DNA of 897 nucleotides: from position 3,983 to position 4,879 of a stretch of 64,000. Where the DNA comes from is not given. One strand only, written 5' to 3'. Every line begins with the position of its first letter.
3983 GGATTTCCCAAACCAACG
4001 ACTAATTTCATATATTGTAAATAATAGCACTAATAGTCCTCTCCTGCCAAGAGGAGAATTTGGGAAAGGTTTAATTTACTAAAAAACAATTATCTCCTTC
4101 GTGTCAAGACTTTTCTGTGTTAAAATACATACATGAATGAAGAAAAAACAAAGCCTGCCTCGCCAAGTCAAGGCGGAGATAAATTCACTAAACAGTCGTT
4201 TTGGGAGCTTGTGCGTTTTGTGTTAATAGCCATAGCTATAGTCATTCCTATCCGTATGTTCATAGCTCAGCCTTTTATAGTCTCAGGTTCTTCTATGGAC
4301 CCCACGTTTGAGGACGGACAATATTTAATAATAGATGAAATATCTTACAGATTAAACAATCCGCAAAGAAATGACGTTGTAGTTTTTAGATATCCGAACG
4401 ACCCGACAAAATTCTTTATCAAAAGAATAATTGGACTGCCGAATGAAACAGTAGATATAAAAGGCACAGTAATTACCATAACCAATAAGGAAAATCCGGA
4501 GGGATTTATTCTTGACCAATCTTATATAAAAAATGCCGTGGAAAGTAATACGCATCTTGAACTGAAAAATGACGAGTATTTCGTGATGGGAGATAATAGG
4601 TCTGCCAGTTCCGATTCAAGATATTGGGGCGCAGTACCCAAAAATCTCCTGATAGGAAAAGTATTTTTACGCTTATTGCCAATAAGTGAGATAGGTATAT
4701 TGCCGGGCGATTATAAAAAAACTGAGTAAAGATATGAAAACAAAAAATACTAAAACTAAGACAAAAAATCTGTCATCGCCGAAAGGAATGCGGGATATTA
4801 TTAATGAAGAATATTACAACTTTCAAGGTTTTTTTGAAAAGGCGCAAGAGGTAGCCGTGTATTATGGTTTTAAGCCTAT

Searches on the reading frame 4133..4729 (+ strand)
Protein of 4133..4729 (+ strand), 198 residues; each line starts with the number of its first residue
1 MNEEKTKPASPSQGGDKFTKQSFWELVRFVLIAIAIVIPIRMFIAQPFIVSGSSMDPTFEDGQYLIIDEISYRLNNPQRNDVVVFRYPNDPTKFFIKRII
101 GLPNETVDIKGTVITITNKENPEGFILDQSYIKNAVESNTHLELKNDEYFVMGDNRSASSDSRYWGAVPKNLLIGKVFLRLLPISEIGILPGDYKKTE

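Call 56: search_protein_families(library=ncbifam, proteins=[window:4133-4729:+], max_evalue=0.001)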
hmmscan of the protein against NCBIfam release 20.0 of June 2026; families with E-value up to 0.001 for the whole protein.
window:4133-4729:+ (198 aa): 6 families
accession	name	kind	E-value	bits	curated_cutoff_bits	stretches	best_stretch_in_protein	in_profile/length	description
TIGR02227.1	sigpep_I_bact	equivalog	5.1e-41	140.3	47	1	28-184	3-161/162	signal peptidase I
NF008114.0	PRK10861.1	equivalog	1e-24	87.4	277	2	19-109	56-158/324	signal peptidase I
TIGR02754.1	sod_Ni_protease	equivalog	1.1e-16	61.1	63.25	2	50-111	3-64/90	nickel-type superoxide dismutase maturation protease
TIGR02771.1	TraF_Ti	equivalog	3.9e-10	39.5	100.25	1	93-177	82-165/171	conjugative transfer signal peptidase TraF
TIGR02228.1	sigpep_I_arch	equivalog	2.1e-08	34.2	51.85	1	26-106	9-89/158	signal peptidase I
NF010459.0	PRK13884.1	subfamily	3.7e-05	23.3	156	1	94-171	87-166/178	conjugal transfer peptidase TraF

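Call 57: search_protein_families(library=pfam, proteins=[window:4133-4729:+], max_evalue=0.01)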
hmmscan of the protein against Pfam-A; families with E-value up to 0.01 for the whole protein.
window:4133-4729:+ (198 aa): 2 families
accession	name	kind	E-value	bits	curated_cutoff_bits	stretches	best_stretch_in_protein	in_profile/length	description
PF10502.14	Peptidase_S26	-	1.2e-45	155.9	22.9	1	24-181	2-167/168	Signal peptidase, peptidase S26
PF00717.28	Peptidase_S24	-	1e-05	25.6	23.3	1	50-107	40-89/116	Peptidase S24-like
